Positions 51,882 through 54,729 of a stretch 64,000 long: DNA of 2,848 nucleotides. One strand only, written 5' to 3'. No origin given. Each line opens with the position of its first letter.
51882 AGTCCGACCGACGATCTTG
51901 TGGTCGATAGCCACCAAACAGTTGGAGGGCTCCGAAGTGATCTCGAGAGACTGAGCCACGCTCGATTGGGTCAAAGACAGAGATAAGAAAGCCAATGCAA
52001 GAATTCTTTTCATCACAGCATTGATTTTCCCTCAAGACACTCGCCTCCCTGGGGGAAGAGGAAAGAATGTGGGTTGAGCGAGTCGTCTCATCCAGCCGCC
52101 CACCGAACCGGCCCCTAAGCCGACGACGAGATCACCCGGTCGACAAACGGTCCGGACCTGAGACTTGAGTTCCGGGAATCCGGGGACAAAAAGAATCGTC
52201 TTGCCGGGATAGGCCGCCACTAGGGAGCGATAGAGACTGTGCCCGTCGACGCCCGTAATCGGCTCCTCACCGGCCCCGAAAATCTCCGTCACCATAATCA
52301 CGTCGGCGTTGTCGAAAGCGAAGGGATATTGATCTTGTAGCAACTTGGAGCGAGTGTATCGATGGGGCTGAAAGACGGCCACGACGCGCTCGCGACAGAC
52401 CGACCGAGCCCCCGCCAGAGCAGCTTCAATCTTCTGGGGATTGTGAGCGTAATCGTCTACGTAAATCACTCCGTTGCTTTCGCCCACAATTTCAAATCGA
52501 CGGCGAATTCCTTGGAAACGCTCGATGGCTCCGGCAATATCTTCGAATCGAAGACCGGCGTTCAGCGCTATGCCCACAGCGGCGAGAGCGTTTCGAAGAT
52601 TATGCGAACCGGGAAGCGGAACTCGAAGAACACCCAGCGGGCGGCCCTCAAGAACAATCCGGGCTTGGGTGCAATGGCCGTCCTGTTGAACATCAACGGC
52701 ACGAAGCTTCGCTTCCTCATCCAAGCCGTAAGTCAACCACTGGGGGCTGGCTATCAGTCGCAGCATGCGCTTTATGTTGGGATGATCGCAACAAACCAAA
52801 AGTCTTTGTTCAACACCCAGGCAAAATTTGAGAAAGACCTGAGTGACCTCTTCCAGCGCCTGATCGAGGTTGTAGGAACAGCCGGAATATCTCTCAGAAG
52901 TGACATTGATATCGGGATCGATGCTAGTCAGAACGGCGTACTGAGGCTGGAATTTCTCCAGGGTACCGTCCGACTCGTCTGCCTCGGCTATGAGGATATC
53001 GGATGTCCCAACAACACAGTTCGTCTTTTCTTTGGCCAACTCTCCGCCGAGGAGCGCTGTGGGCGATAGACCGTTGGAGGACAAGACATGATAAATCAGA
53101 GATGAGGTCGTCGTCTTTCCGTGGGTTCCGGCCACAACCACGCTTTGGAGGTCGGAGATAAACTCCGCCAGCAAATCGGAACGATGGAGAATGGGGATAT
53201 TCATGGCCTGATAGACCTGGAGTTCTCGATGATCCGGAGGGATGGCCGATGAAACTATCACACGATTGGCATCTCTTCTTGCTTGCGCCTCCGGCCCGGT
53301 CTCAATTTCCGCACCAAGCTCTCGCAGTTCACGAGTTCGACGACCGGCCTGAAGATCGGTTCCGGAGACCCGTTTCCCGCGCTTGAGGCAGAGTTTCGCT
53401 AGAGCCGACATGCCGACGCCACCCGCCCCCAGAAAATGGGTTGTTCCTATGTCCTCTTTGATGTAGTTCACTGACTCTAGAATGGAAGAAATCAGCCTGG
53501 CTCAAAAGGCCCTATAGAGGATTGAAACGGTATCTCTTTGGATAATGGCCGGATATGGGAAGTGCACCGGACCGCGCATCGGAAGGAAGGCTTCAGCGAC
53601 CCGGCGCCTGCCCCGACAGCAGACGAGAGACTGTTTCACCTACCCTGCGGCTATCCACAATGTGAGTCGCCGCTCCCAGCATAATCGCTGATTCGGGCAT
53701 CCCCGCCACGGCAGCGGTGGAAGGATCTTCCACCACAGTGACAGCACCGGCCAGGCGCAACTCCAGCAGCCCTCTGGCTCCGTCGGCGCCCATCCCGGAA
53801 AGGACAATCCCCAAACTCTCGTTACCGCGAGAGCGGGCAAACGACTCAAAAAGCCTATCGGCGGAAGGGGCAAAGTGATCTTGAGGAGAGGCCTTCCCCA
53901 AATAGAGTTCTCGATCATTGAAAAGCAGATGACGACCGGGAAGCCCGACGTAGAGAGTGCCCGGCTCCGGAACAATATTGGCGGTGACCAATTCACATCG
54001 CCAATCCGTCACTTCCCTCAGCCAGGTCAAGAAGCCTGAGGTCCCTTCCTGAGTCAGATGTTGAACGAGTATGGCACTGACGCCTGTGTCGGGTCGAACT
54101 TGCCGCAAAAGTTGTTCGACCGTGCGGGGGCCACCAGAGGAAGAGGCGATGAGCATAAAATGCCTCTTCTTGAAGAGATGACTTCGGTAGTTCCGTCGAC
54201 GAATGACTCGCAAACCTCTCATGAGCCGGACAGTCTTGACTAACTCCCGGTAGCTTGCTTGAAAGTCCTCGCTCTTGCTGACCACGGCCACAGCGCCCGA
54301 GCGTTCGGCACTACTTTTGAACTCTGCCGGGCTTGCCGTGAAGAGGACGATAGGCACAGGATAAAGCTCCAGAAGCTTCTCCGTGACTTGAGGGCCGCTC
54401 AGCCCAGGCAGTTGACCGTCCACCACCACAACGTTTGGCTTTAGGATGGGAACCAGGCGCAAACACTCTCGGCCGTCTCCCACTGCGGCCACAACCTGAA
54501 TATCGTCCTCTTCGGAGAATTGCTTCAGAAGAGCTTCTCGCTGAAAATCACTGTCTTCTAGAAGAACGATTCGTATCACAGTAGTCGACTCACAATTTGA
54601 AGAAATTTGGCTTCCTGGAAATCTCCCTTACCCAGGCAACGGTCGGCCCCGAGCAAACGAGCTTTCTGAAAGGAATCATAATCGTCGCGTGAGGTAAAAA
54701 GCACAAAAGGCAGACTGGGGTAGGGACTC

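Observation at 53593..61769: Wsp-ordered chemosensory operon without a GGDEF output, headed by a hybrid histidine kinase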

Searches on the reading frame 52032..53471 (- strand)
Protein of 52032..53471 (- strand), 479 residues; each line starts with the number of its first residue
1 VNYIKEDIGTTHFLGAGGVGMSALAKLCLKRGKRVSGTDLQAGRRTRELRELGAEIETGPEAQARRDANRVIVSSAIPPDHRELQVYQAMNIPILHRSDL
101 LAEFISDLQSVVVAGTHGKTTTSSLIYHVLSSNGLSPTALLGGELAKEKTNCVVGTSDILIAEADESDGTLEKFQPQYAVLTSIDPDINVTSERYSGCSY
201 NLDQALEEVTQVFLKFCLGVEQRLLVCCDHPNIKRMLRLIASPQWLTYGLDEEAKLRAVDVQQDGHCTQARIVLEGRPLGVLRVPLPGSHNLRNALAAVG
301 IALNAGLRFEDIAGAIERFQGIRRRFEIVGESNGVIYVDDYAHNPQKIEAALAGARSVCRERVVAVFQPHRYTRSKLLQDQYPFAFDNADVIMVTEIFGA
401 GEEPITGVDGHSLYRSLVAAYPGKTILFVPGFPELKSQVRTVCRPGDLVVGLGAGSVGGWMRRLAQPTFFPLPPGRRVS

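Call 3: search_protein_families(library=pfam, proteins=[window:52032-53471:-], max_evalue=0.001)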
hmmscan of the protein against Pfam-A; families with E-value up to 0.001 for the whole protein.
window:52032-53471:- (479 aa): 3 families
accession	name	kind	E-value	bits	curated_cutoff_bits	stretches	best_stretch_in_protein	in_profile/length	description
PF01225.30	Mur_ligase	-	1.8e-18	67.1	21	1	11-106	2-92/95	Mur ligase family, catalytic domain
PF02875.26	Mur_ligase_C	-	1.1e-17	65.5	28.4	1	324-455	1-127/127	Mur ligase, glutamate ligase domain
PF08245.18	Mur_ligase_M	-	1.3e-16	61.6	24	1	113-302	1-200/200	Mur ligase middle domain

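Call 9: search_protein_families(library=ncbifam, proteins=[window:52032-53471:-], max_evalue=0.01)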
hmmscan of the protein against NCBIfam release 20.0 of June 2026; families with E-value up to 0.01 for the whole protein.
window:52032-53471:- (479 aa): 26 families (the best 25 are shown)
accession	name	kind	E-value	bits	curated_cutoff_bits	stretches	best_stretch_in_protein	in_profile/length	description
TIGR01082.1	murC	equivalog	1.2e-124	416.9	335.1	1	11-464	2-448/449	UDP-N-acetylmuramate--L-alanine ligase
NF011171.0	PRK14573.1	equivalog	7.1e-82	275.5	1015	1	11-457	7-437/809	bifunctional UDP-N-acetylmuramate--L-alanine ligase/D-alanine--D-alanine ligase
TIGR01081.1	mpl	equivalog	1.5e-37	129.7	388.7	1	12-393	3-383/448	UDP-N-acetylmuramate:L-alanyl-gamma-D-glutamyl-meso-diaminopimelate ligase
TIGR01087.1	murD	equivalog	1.7e-29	103.2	211.95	1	13-355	4-338/441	UDP-N-acetylmuramoyl-L-alanine--D-glutamate ligase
NF053645.1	pMurC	equivalog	2.3e-25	89.3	560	2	14-139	4-133/492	pseudomurein biosynthesis peptide ligase pMurC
NF001126.0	PRK00139.1-4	equivalog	2.3e-25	89.1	373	2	221-367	230-374/486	UDP-N-acetylmuramoyl-L-alanyl-D-glutamate--2,6-diaminopimelate ligase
NF053648.1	pMurE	equivalog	1.2e-23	83.6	600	1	102-366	92-359/464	pseudomurein biosynthesis peptide ligase pMurE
NF001124.0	PRK00139.1-2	equivalog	2.4e-23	82.6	476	1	222-367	237-383/500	UDP-N-acetylmuramoyl-L-alanyl-D-glutamate--2,6-diaminopimelate ligase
TIGR01085.1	murE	subfamily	2.1e-20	73.1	257.3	2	262-367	259-364/472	UDP-N-acetylmuramyl-tripeptide synthetase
NF008896.0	PRK11929.1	equivalog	1.8e-17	62.5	1023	1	221-367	238-391/965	bifunctional UDP-N-acetylmuramoyl-L-alanyl-D-glutamate--2,6-diaminopimelate ligase MurE/UDP-N-acetylmuramoyl-tripeptide--D-alanyl-D-alanine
TIGR01143.1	murF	subfamily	1.5e-14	53.8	288.6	1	224-356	189-319/418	UDP-N-acetylmuramoyl-tripeptide--D-alanyl-D-alanine ligase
NF001123.0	PRK00139.1-1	equivalog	8.4e-14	51.1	586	1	257-368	273-383/493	UDP-N-acetylmuramoyl-L-alanyl-D-glutamate--2,6-diaminopimelate ligase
NF010628.0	PRK14022.1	equivalog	1.8e-13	50.1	536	1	229-352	244-358/483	UDP-N-acetylmuramoyl-L-alanyl-D-glutamate--L-lysine ligase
NF053646.1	pMurD1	equivalog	5.1e-13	48.5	610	2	290-356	283-349/465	pseudomurein biosynthesis peptide ligase pMurD1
NF033197.0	F430_CfbE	equivalog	2.1e-11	43.4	250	2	286-340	266-319/430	coenzyme F430 synthase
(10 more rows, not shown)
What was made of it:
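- Checked: murC, 53471..52032: TIGR01082 at 417 bits, above its cutoff (call 9).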

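Call 20: list_cluster_members(proteins=[P0001, window:52032-53471:-, window:59904-61769:-])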
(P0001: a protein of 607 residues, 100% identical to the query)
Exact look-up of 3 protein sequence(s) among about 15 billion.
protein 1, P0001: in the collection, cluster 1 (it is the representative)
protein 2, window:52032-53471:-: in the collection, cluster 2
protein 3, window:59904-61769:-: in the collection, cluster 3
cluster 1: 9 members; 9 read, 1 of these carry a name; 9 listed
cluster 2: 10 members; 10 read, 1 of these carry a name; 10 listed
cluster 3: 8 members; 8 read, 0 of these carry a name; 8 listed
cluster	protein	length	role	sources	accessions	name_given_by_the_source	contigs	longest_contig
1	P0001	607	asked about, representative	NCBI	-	-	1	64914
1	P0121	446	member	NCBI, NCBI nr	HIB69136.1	MAG TPA: hybrid sensor histidine kinase/response regulator, partial [Phycisphaerales ... | hybrid sensor histidine kinase/response regulator [Phycisphaerales bacterium]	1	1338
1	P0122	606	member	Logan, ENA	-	-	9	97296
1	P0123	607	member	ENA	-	-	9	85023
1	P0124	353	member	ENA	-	-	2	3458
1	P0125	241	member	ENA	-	-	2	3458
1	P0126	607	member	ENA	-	-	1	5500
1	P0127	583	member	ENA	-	-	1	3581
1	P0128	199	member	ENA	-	-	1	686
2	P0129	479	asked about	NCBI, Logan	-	-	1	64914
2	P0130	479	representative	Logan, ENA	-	-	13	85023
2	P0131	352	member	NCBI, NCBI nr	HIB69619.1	MAG TPA: UDP-N-acetylmuramate--L-alanine ligase, partial [Phycisphaerales bacterium] | UDP-N-acetylmuramate--L-alanine ligase [Phycisphaerales bacterium]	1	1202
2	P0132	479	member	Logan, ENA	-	-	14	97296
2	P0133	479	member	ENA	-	-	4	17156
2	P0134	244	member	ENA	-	-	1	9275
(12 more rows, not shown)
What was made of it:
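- Tried and rejected: The organism was inferred from a cluster member's name instead (call 20).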

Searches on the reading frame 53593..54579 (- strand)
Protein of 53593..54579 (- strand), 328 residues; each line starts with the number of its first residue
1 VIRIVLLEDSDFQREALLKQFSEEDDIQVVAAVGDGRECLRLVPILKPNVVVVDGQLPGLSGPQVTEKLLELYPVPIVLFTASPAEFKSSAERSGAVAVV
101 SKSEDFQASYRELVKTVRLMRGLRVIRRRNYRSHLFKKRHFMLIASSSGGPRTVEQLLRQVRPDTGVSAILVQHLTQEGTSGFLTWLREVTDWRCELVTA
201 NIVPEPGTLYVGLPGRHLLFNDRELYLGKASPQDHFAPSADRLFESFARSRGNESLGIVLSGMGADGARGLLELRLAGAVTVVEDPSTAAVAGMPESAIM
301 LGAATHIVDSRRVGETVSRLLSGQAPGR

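Call 3: search_protein_families(library=pfam, proteins=[window:53593-54579:-], max_evalue=0.001)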
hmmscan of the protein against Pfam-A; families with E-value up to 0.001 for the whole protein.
window:53593-54579:- (328 aa): 2 families
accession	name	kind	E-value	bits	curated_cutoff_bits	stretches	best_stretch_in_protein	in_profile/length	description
PF01339.22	CheB_methylest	-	1.2e-42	146.1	24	1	143-315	2-172/174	CheB methylesterase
PF00072.30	Response_reg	-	6.8e-13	49.2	30.2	1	4-107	1-104/111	Response regulator receiver domain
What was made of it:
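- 53593..54579 (-): CheB methylesterase with receiver domain (328 aa), in the WspF position. Pfam (call 3).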

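Call 9: search_protein_families(library=ncbifam, proteins=[window:53593-54579:-], max_evalue=0.01)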
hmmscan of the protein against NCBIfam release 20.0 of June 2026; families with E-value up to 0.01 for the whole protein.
window:53593-54579:- (328 aa): 36 families (the best 25 are shown)
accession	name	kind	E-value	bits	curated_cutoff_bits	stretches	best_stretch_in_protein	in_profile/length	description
NF009206.0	PRK12555.1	subfamily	7.9e-55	186.2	342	1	2-321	1-336/340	chemotaxis-specific protein-glutamate methyltransferase CheB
NF001965.0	PRK00742.1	subfamily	9.2e-51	173.1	293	1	2-322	4-354/357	chemotaxis-specific protein-glutamate methyltransferase CheB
NF008677.0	PRK11697.1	equivalog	1.8e-09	37.3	246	1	1-91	1-90/238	two-component system response regulator BtsR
NF007419.0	PRK09958.1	equivalog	2.2e-08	34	251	1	7-107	6-107/204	acid-sensing system DNA-binding response regulator EvgA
NF011896.0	PRK15369.1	equivalog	1.4e-07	31.3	242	1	2-105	4-109/211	two component system response regulator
TIGR02875.1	spore_0_A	equivalog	8.8e-07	28.4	200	1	2-73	3-74/262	sporulation transcription factor Spo0A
NF052596.1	RR_EAL_PvrR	equivalog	1.5e-06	27.1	580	1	2-84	4-86/398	response regulator cyclic di-GMP phosphodiesterase PvrR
NF007018.1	PRK09483.1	equivalog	3.7e-06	26.8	280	1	1-120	1-118/217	UvrY/SirA/GacA family response regulator transcription factor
NF007685.0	PRK10360.1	equivalog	4.1e-06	26.7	258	1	1-117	1-112/196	response regulator transcription factor UhpA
NF007935.0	PRK10651.1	equivalog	5.1e-06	25.8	250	1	3-84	8-90/216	two-component system response regulator NarL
NF052445.1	RespRegMctR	equivalog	5.7e-06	25.9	300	1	2-102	2-104/205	two-component system response regulator MctR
NF041733.1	resp_reg_CseB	equivalog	8.1e-06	25.4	350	1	3-84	2-81/228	two-component system response regulator CseB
NF040689.1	MtrAB_MtrA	equivalog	1.5e-05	24.5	300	1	17-84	13-79/219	MtrAB system response regulator MtrA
NF008567.0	PRK11517.1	equivalog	2.6e-05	23.7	353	1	3-84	2-81/223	response regulator transcription factor HprR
NF041367.1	CheY_Halo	equivalog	3e-05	24.3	200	1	5-102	2-99/114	chemotaxis protein CheY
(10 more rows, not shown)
